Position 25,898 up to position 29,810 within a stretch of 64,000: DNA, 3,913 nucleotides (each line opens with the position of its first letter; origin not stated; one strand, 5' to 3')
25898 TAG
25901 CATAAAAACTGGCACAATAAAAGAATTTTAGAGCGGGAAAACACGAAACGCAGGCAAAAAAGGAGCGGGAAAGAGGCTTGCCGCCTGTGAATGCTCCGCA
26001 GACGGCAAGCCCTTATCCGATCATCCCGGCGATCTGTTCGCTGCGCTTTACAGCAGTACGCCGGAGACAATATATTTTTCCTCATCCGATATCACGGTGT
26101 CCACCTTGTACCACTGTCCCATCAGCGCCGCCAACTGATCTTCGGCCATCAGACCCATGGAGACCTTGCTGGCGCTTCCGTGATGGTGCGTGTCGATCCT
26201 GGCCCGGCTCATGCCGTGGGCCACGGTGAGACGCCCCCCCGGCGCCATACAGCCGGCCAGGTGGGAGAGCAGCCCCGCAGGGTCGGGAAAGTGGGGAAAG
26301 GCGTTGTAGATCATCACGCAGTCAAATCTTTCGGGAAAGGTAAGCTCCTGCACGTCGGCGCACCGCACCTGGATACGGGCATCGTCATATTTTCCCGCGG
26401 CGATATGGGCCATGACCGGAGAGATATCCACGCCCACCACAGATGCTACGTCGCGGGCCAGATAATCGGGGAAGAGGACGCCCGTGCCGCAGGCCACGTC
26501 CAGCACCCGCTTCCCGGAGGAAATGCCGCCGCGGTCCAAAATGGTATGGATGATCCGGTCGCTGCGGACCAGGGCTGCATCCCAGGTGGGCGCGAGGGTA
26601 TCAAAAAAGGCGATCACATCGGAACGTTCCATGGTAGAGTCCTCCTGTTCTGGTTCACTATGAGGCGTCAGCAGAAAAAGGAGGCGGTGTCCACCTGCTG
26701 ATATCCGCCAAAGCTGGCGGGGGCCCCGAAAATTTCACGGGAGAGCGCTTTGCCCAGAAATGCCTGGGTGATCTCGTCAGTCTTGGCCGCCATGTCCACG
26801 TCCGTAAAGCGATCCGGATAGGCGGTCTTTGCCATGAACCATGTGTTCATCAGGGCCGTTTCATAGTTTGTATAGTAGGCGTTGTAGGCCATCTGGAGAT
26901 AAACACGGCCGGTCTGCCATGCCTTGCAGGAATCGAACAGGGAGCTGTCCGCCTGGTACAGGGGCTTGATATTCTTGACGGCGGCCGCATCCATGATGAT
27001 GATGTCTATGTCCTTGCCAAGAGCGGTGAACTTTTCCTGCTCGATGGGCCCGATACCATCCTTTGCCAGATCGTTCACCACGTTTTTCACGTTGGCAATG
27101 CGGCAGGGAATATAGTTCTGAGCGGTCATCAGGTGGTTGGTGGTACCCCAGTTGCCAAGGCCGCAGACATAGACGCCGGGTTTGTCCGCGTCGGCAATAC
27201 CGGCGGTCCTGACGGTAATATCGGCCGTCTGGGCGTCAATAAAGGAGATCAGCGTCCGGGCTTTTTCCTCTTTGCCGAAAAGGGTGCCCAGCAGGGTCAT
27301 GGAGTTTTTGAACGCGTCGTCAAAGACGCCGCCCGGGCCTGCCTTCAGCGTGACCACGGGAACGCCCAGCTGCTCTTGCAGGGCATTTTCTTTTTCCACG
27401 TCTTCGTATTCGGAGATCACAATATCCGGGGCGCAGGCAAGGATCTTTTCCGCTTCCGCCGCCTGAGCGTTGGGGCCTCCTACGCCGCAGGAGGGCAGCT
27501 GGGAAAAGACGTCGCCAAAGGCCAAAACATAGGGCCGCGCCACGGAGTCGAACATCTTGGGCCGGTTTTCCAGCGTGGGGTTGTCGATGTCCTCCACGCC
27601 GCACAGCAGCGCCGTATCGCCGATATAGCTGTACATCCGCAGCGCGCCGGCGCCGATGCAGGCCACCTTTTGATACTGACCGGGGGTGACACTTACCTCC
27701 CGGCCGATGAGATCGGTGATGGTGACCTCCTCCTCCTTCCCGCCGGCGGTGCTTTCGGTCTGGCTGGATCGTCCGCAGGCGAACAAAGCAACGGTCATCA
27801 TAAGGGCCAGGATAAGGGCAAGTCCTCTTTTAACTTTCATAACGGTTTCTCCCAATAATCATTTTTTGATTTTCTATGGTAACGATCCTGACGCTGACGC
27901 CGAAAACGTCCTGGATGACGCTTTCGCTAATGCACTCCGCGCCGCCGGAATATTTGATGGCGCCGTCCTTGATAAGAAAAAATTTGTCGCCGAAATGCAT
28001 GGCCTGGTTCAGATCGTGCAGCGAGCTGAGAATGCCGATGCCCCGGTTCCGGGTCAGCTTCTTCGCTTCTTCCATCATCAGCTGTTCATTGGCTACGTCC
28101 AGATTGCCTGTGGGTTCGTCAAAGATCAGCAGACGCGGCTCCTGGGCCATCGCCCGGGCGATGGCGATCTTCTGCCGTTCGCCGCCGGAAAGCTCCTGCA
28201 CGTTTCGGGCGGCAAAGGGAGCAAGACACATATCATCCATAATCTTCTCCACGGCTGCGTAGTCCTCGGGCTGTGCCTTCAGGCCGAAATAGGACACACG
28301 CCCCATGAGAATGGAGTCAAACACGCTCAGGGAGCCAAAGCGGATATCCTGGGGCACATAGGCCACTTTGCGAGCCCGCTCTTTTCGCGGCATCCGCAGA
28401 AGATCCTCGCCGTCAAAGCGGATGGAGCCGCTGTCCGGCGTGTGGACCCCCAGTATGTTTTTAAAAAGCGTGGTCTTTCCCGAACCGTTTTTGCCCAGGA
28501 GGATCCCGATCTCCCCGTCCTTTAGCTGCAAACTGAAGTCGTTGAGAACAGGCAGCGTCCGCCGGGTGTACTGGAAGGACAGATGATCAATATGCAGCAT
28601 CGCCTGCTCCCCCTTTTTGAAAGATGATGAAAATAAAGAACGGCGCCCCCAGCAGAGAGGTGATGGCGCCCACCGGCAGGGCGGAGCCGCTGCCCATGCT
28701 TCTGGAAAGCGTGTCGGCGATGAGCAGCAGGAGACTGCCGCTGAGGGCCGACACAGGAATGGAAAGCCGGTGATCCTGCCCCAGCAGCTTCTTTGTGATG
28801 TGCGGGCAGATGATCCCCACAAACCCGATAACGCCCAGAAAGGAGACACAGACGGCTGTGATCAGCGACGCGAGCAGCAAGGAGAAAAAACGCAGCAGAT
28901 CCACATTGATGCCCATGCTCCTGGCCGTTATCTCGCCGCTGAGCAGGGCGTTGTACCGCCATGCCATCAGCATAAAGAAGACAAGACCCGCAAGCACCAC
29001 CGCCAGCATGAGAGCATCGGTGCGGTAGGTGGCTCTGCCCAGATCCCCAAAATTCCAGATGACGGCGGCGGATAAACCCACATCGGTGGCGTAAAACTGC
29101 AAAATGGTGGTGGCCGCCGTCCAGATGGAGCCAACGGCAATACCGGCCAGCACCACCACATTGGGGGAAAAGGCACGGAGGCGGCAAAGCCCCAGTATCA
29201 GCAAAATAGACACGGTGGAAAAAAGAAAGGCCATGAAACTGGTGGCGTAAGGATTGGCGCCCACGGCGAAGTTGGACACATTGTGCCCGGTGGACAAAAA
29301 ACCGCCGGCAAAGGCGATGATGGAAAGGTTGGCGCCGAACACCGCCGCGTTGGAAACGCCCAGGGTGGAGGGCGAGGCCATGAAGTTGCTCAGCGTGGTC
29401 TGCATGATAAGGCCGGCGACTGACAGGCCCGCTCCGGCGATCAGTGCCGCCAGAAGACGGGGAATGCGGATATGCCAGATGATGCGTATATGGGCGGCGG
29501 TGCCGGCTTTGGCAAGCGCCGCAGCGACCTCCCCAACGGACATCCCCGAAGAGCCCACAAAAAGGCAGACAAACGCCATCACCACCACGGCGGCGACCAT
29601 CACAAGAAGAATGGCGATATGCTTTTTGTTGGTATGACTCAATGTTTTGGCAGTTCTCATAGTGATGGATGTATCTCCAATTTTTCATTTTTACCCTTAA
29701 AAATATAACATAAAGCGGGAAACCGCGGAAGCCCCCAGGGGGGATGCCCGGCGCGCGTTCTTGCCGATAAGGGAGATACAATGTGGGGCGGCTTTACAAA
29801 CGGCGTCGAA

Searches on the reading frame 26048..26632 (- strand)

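Call 18: search_protein_families(library=pfam, proteins=[window:26048-26632:-], max_evalue=0.00001)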
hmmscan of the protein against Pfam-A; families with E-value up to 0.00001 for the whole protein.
window:26048-26632:- (194 aa): 6 families
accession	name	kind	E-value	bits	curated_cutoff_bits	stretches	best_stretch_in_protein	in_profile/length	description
PF13649.12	Methyltransf_25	-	6.2e-19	68.9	27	1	43-133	1-97/97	Methyltransferase domain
PF08241.18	Methyltransf_11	-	1.2e-18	67.9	21.2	1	44-136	1-94/95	Methyltransferase domain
PF13489.12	Methyltransf_23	-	5.3e-16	59.2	27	1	27-137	12-116/164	Methyltransferase domain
PF08242.18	Methyltransf_12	-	1.3e-14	55.1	30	1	44-135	1-98/98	Methyltransferase domain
PF13847.12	Methyltransf_31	-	1.1e-11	45.1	27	1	37-146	1-118/145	Methyltransferase domain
PF01209.24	Ubie_methyltran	-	1.4e-07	31.6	20.1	1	32-138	40-152/233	ubiE/COQ5 methyltransferase family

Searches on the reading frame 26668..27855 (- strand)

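Call 18: search_protein_families(library=pfam, proteins=[window:26668-27855:-], max_evalue=0.00001)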
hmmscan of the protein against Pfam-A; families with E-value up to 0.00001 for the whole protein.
window:26668-27855:- (395 aa): 1 family
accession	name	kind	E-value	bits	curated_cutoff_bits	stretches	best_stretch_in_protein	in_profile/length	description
PF01497.23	Peripla_BP_2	-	2.7e-15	56.9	27.5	1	129-320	45-230/235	Periplasmic binding protein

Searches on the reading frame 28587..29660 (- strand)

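Call 18: search_protein_families(library=pfam, proteins=[window:28587-29660:-], max_evalue=0.00001)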
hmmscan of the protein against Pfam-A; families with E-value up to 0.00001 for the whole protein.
window:28587-29660:- (357 aa): 1 family
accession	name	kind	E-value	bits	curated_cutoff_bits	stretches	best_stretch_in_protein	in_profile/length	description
PF01032.23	FecCD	-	3.1e-77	260.1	26.5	1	25-347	2-310/311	FecCD transport family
